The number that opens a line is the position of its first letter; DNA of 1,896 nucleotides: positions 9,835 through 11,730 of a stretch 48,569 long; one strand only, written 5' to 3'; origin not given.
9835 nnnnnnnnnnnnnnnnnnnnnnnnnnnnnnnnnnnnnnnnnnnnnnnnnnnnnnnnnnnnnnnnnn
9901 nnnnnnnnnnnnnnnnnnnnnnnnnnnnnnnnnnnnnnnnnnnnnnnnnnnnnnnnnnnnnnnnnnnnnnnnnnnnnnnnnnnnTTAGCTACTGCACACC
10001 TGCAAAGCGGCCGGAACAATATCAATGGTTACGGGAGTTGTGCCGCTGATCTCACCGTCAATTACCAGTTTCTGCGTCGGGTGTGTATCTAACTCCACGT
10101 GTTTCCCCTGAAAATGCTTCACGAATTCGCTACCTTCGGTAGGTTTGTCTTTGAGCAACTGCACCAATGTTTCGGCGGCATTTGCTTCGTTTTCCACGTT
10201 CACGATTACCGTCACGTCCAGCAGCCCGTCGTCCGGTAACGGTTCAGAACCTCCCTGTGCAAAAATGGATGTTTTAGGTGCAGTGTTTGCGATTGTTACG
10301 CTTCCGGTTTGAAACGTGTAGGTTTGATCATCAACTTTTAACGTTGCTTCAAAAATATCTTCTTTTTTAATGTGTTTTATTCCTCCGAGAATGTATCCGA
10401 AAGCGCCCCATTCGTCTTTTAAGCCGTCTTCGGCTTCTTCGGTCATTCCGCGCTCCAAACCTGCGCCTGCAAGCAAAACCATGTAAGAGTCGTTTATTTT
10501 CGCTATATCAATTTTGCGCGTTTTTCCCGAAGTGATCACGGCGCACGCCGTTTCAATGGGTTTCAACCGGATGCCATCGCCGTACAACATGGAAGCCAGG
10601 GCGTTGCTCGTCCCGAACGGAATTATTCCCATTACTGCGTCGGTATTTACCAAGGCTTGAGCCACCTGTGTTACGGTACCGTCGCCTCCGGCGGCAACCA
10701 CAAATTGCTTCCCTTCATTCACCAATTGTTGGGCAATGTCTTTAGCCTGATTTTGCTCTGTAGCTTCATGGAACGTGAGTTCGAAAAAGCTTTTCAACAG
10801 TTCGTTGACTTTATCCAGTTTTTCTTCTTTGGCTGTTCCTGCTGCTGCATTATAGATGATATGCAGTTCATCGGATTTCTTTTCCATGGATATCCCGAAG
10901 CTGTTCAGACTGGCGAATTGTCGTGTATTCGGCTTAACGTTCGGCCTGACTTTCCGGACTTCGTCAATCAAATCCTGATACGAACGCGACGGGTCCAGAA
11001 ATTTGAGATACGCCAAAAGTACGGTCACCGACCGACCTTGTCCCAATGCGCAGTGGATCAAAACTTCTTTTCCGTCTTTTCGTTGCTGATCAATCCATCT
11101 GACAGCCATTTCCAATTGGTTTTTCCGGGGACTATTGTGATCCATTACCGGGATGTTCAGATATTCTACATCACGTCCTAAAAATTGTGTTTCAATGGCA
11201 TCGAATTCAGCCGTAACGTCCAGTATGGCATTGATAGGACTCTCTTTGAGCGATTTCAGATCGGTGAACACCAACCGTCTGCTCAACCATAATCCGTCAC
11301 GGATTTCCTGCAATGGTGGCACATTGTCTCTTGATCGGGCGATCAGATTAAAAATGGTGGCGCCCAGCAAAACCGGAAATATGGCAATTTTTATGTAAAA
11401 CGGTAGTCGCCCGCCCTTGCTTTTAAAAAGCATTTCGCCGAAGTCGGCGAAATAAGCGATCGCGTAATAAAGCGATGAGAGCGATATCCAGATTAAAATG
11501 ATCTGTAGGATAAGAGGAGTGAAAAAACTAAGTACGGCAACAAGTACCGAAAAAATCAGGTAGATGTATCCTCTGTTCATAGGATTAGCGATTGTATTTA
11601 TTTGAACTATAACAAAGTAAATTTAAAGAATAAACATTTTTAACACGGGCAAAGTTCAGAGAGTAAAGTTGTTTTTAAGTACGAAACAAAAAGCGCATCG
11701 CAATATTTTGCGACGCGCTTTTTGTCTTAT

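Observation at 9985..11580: One membrane polypeptide fuses a Cys-based phosphatase to a DAG-kinase-family lipid kinase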

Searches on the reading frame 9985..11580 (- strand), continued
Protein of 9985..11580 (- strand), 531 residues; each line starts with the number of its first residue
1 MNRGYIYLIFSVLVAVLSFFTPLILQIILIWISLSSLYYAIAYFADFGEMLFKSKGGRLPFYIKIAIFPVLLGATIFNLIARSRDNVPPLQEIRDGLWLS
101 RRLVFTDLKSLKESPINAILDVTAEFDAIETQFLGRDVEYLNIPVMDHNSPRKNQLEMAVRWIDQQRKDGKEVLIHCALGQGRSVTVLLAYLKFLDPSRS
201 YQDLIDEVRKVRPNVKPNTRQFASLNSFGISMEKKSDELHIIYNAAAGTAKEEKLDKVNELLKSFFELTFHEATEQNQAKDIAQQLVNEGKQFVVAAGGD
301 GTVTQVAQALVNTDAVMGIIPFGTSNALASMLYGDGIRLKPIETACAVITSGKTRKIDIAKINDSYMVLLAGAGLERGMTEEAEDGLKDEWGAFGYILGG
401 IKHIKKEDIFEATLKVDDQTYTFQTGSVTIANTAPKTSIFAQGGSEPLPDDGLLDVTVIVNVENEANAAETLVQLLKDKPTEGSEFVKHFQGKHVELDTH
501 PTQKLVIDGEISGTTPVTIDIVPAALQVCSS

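Call 36: fold_search(model_id=the predicted structure, library=pdb)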
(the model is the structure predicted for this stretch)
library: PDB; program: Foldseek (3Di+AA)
matches with E <= 10: 1461; with E <= 0.001: 307
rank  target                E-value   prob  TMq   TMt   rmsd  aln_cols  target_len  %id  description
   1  3t5p_A                1.0e-23  1.00  0.48  0.85   3.0       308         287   23  Crystal structure of a putative diacylglycerol kinase from Bacillus anthracis str. Sterne (released 2011-09-07)
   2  3t5p_L                2.6e-23  1.00  0.49  0.82   3.4       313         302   24  Crystal structure of a putative diacylglycerol kinase from Bacillus anthracis str. Sterne (released 2011-09-07)
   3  3t5p_E                2.7e-23  1.00  0.47  0.82   3.7       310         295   24  Crystal structure of a putative diacylglycerol kinase from Bacillus anthracis str. Sterne (released 2011-09-07)
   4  3t5p_G                1.0e-22  1.00  0.47  0.83   3.1       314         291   23  Crystal structure of a putative diacylglycerol kinase from Bacillus anthracis str. Sterne (released 2011-09-07)
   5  3t5p_K                1.0e-22  1.00  0.47  0.83   3.4       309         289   24  Crystal structure of a putative diacylglycerol kinase from Bacillus anthracis str. Sterne (released 2011-09-07)
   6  3t5p_D                1.1e-22  1.00  0.47  0.83   3.6       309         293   24  Crystal structure of a putative diacylglycerol kinase from Bacillus anthracis str. Sterne (released 2011-09-07)
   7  2qvl                  1.4e-22  1.00  0.45  0.81   3.9       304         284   19  Crystal Structure of Diacylglycerol Kinase (released 2008-06-17)
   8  3s40_C                1.9e-22  1.00  0.47  0.85   3.0       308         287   24  The crystal structure of a diacylglycerol kinases from Bacillus anthracis str. Sterne (released 2011-06-01)
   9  3t5p_C                2.1e-22  1.00  0.48  0.84   3.1       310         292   24  Crystal structure of a putative diacylglycerol kinase from Bacillus anthracis str. Sterne (released 2011-09-07)
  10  3s40_A                2.3e-22  1.00  0.44  0.83   3.2       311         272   20  The crystal structure of a diacylglycerol kinases from Bacillus anthracis str. Sterne (released 2011-06-01)
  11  3s40_B                4.5e-22  1.00  0.46  0.81   3.7       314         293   23  The crystal structure of a diacylglycerol kinases from Bacillus anthracis str. Sterne (released 2011-06-01)
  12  3t5p_B                4.7e-22  1.00  0.48  0.82   3.5       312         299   24  Crystal structure of a putative diacylglycerol kinase from Bacillus anthracis str. Sterne (released 2011-09-07)
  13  4wrr_A                5.0e-22  1.00  0.47  0.82   3.8       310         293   24  A putative diacylglycerol kinase from Bacillus anthracis str. Sterne (released 2014-11-05)
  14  3t5p_H                6.4e-22  1.00  0.44  0.83   3.7       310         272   22  Crystal structure of a putative diacylglycerol kinase from Bacillus anthracis str. Sterne (released 2011-09-07)
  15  3t5p_J                1.2e-21  1.00  0.46  0.84   3.3       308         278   22  Crystal structure of a putative diacylglycerol kinase from Bacillus anthracis str. Sterne (released 2011-09-07)
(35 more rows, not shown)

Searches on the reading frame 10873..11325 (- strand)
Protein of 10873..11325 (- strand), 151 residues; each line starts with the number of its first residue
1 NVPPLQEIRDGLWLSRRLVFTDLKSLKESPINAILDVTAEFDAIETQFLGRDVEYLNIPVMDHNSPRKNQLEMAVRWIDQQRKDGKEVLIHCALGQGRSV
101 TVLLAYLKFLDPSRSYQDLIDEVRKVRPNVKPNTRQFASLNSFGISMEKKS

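Call 23: search_solved_structures(query=A3, max_evalue=0.001, show_alignments=4)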
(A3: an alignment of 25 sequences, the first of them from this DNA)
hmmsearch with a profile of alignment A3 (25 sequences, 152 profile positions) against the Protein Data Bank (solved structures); distinct sequences matched with E-value up to 0.001: 114 (the best 60 are shown).
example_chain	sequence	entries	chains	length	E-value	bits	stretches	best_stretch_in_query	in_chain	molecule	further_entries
9e9l_A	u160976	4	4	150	7.8e-17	64.5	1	47-145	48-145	ShufPTP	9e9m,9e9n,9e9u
5z5b_A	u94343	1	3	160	8e-17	64.5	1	50-148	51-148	Protein-tyrosine phosphatase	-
6lvq_A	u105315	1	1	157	8.2e-17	64.4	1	4-149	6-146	Dual specificity protein phosphatase 22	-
1wrm_A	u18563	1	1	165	9.8e-17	64.2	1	4-149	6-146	dual specificity phosphatase 22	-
3lj8_A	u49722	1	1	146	1.5e-16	63.6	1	7-145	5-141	Tyrosine-protein phosphatase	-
5z59_A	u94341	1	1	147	3.2e-16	62.5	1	50-145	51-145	Protein-tyrosine phosphatase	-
5z5a_A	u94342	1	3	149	3.3e-16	62.4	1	50-145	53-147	Protein-tyrosine phosphatase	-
1mkp_A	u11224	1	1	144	5.3e-16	61.8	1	8-142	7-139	PYST1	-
4y2e_A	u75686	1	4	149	5.8e-16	61.7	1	7-143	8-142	Dual specificity protein phosphatase 7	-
6lot_A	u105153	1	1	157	9.2e-16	61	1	4-149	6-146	Dual specificity protein phosphatase 22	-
1yz4_A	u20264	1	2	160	1.2e-15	60.7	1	4-148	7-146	dual specificity phosphatase-like 15 isoform a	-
7c8s_A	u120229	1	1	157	1.5e-15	60.4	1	4-149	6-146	Dual specificity protein phosphatase 22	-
4ki9_A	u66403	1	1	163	3.9e-15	59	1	7-139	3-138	Dual specificity protein phosphatase 12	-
4jnb_A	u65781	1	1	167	4.2e-15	58.9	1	7-139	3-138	Dual specificity protein phosphatase 12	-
6lmy_A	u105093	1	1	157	5.6e-15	58.5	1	4-149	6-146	Dual specificity protein phosphatase 22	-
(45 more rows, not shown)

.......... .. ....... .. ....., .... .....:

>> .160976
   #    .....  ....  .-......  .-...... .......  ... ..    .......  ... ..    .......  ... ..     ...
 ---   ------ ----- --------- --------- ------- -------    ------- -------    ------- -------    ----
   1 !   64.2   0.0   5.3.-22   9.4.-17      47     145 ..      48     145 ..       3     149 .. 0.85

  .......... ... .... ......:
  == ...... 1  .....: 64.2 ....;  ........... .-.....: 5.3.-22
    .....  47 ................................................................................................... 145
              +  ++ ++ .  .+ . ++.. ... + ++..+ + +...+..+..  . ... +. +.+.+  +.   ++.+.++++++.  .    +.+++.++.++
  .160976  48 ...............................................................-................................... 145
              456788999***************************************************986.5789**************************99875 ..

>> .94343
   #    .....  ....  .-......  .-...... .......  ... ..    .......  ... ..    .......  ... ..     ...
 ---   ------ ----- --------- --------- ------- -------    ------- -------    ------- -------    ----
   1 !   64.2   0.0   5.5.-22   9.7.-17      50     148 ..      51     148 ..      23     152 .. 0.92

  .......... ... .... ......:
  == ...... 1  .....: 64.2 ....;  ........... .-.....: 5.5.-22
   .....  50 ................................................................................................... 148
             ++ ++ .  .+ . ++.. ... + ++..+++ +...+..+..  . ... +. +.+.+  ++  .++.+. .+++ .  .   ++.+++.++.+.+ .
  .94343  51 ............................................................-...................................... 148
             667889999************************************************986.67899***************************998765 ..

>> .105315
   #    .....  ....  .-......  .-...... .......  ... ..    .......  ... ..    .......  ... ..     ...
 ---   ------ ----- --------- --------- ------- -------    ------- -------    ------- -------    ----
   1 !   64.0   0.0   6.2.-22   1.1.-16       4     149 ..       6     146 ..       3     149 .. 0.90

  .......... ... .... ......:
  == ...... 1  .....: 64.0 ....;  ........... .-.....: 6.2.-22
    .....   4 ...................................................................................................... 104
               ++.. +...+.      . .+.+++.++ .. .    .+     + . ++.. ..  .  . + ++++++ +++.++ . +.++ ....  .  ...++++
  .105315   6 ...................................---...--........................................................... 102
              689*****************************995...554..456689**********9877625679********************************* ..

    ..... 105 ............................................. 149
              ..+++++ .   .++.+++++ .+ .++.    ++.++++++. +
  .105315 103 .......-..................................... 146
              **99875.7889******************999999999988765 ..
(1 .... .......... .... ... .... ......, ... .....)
